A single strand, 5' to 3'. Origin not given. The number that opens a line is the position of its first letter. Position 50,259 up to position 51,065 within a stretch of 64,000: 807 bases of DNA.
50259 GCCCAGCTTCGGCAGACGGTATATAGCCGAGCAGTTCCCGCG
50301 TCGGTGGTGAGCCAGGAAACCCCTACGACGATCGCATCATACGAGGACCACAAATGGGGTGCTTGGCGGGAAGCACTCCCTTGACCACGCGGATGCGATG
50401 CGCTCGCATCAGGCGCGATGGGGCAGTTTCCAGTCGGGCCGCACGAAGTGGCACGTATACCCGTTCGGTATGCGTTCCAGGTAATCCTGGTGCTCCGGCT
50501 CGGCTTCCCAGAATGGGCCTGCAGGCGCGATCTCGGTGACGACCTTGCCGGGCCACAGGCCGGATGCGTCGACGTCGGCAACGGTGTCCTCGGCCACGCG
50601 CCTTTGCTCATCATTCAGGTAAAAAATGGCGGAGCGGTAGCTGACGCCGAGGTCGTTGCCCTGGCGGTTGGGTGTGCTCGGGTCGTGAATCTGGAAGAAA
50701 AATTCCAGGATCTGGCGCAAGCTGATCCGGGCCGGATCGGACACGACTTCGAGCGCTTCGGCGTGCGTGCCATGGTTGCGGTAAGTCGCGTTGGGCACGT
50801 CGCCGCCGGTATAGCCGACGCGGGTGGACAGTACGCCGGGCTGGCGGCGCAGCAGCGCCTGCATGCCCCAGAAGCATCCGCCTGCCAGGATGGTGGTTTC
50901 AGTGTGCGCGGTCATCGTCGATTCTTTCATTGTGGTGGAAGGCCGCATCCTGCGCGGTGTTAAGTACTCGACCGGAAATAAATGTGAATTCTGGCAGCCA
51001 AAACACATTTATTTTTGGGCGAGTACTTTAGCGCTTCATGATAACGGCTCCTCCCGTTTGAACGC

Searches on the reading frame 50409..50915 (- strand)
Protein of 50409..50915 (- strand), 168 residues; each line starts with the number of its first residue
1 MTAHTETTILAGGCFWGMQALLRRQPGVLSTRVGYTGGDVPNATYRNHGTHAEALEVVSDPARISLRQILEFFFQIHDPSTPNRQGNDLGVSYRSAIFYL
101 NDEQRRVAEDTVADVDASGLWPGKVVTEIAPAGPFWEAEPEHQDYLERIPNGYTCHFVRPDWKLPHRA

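Call 6: search_protein_families(library=pfam, proteins=[window:50409-50915:-], max_evalue=0.01)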
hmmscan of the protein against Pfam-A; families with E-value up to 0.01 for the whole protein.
window:50409-50915:- (168 aa): 1 family
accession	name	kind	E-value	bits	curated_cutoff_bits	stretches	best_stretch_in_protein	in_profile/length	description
PF01625.27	PMSR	-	8.8e-54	182.3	23.7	1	8-154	2-152/153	Peptide methionine sulfoxide reductase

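Call 15: find_encoding_contigs(protein=window:50409-50915:-, flank=6000, max_places=10)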
Protein window:50409-50915:- (168 aa): no gene with exactly this product is on record in the collection.
